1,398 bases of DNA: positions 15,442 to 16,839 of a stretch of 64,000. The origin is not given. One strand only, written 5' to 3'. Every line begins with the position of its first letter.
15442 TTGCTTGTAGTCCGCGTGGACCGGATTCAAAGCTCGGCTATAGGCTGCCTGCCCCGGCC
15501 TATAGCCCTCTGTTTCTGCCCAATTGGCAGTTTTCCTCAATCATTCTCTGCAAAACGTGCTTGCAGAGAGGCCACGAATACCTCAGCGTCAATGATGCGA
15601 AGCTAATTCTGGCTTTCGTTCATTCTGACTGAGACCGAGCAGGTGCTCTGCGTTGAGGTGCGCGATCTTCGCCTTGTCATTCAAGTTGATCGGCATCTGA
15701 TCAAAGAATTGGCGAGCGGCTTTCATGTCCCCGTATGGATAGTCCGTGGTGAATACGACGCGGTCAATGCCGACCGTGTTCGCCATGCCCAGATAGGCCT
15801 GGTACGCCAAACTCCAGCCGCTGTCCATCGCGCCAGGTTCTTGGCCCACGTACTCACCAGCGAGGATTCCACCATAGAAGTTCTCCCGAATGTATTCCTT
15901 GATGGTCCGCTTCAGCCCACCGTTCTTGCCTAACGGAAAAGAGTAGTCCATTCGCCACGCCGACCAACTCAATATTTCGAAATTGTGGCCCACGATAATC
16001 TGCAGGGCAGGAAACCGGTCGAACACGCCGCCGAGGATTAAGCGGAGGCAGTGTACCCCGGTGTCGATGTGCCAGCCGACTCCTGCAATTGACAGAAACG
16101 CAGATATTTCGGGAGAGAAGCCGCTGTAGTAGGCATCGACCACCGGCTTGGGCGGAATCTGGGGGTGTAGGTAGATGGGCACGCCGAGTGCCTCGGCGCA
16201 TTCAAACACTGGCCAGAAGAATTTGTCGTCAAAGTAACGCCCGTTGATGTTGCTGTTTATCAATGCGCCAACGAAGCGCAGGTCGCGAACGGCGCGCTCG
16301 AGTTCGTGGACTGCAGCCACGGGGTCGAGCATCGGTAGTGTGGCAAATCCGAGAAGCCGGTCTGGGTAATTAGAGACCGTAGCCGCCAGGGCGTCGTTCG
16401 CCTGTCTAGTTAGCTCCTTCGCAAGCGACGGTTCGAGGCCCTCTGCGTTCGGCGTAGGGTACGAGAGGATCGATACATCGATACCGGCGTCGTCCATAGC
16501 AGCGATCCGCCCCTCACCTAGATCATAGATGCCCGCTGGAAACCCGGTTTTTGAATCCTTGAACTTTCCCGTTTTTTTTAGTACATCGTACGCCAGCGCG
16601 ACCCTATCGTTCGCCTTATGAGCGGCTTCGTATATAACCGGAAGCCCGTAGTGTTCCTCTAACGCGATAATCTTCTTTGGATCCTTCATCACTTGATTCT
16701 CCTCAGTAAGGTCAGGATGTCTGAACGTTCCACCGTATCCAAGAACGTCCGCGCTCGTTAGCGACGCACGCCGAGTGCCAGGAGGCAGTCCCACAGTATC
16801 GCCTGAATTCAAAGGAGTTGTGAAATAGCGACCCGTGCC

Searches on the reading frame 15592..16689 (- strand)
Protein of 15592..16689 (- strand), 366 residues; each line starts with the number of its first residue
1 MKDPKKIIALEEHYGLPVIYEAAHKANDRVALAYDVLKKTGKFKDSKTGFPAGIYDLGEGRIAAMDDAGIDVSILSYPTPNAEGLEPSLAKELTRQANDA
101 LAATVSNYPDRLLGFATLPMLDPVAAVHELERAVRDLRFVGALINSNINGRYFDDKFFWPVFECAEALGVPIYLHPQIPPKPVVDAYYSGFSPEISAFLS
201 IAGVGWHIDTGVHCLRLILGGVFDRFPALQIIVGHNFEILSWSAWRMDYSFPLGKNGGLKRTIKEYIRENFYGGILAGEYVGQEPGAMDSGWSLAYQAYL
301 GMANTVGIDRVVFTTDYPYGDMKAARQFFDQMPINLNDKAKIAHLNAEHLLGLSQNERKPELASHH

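Call 19: find_encoding_contigs(protein=window:15592-16689:-, flank=10000, max_places=6)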
Protein seq(366 aa) (366 aa): 2 contigs read that carry it; 2 places shown.
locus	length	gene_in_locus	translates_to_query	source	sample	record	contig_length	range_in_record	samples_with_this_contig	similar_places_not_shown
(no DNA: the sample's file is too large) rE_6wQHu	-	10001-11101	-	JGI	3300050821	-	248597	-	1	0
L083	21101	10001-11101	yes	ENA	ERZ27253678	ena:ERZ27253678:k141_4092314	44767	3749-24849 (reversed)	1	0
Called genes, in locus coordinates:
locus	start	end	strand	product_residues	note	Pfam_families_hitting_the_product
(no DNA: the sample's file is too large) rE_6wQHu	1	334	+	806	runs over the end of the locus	PF12704:MacB_PCD, PF02687:FtsX, PF12704:MacB_PCD, PF02687:FtsX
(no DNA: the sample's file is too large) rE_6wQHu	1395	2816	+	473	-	PF13372:Alginate_exp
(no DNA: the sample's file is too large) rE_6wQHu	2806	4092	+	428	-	PF00190:Cupin_1, PF07883:Cupin_2, PF00190:Cupin_1, PF07883:Cupin_2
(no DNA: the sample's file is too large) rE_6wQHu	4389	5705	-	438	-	PF01979:Amidohydro_1, PF07969:Amidohydro_3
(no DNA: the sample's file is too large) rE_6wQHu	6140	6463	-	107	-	-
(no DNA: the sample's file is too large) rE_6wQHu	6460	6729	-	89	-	PF02776:TPP_enzyme_N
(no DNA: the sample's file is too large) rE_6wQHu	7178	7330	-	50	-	-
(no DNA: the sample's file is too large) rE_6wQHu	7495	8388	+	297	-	PF07714:PK_Tyr_Ser-Thr, PF00069:Pkinase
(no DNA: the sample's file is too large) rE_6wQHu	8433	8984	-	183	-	PF20703:nSTAND1 (weak), PF13191:AAA_16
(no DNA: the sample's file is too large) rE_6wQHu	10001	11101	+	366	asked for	PF04909:Amidohydro_2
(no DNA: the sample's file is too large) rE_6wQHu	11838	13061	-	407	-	PF24684:Vgb_lyase (faint), PF25174:Beta-prop_THOC3 (faint)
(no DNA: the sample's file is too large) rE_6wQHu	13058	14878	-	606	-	-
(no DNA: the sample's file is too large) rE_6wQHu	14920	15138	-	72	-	-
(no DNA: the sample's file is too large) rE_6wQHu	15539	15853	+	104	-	-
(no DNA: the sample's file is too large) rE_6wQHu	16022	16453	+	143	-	PF13495:Phage_int_SAM_4, PF02899:Phage_int_SAM_1 (faint)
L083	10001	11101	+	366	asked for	PF04909:Amidohydro_2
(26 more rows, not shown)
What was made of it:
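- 15589..16689 (-): Intact Amidohydro_2 gene (366 aa) downstream of P_L. It is the surviving neighbour. Exact protein found on two contigs, with Pfam PF04909 (call 19).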

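Call 21: find_related_loci(query=window:15592-16689:-, collection=metagenome_contigs, flank=10000)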
Query seq(366 aa) (366 aa) in metagenome_contigs; peptide patterns used: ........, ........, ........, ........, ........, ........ (x = any residue, [..] = any of these).
569 stretches matched a pattern; 310 encode a relative of the query (tblastn E <= 1e-3); the best 80 are kept; 80 distinct loci.
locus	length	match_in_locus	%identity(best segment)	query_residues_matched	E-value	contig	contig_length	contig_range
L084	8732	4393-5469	94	1-359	0e+0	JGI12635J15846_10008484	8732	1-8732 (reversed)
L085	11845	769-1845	94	1-359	0e+0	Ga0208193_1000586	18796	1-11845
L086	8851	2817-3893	94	1-359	0e+0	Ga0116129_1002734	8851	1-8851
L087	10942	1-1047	94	11-359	0e+0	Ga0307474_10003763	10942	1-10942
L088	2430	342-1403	91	4-357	0e+0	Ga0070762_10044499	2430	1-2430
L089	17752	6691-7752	92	4-357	0e+0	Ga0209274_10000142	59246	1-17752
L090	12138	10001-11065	90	4-358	0e+0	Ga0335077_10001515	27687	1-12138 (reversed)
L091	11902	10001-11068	89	2-357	0e+0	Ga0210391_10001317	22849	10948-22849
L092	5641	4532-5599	89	2-357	0e+0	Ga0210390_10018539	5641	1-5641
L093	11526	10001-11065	90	4-358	0e+0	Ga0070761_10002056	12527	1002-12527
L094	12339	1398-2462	90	4-358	0e+0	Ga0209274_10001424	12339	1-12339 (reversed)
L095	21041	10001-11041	88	2-353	0e+0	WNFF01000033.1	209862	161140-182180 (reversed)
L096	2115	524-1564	88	2-353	0e+0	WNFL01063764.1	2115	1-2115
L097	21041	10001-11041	88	2-353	0e+0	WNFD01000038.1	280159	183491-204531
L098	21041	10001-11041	88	2-353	0e+0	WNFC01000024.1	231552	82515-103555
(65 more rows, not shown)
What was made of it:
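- Tried and rejected: This gave 80 loci (call 21).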

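Call 30: search_protein_families(library=pfam, proteins=[L091:60-6392:+, L091:6389-7015:+, L091:7467-8594:+], max_evalue=0.00001)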
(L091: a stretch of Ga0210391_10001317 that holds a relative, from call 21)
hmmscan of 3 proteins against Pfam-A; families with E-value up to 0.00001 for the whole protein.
L091:60-6392:+ (2110 aa): 12 families
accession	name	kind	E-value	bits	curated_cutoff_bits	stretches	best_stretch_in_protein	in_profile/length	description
PF13191.12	AAA_16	-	3.9e-43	148.3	32.6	1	317-506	1-167/167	AAA ATPase domain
PF08447.18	PAS_3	-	1.5e-37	128.2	25.6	2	1639-1726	3-89/89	PAS fold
PF02518.31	HATPase_c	-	1e-24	87.6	26.4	1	1999-2104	2-109/111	Histidine kinase-, DNA gyrase B-, and HSP90-like ATPase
PF00989.32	PAS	-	4.1e-24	85.2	22.6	2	1623-1729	10-113/113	PAS fold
PF00069.31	Pkinase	-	1e-23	84.5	31.7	1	69-277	43-254/263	Protein kinase domain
PF08448.16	PAS_4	-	4.2e-20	72.5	23.1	0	1792-1862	39-109/110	PAS fold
PF13426.13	PAS_9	-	3.8e-18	66.1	27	1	1501-1597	3-99/103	PAS domain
PF01590.32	GAF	-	2.6e-17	64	22.4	1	1333-1475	2-133/133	GAF domain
PF07714.23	PK_Tyr_Ser-Thr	-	1.4e-13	51.2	23.1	1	107-274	85-248/258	Protein tyrosine and serine/threonine kinase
PF13185.12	GAF_2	-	1.1e-12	48.8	28.6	1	1333-1476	4-136/136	GAF domain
PF00512.31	HisKA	-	9.8e-08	32.4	26.9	1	1888-1953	3-63/66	His Kinase A (phospho-acceptor) domain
PF13492.12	GAF_3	-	5.7e-07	30.4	27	1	1333-1477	2-129/129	GAF domain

L091:6389-7015:+ (208 aa): 2 families
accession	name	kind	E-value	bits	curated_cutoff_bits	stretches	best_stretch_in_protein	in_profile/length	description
PF00072.30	Response_reg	-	1.8e-28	99.4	30.2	1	9-119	1-111/111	Response regulator receiver domain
PF00196.25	GerE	-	2.4e-15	56.3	23.5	1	144-199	2-57/57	Bacterial regulatory proteins, luxR family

L091:7467-8594:+ (375 aa): 3 families
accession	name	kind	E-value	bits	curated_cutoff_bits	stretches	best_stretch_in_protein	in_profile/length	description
PF00158.32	Sigma54_activat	-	2.1e-71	239.5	20.2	1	53-219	1-167/168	Sigma-54 interaction domain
PF25601.1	AAA_lid_14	-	1.6e-21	76.4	27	1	225-289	1-65/87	AAA+ ATPase lid domain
PF14532.12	Sigma54_activ_2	-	1.9e-19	70.7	25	1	54-224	1-138/138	Sigma-54 interaction domain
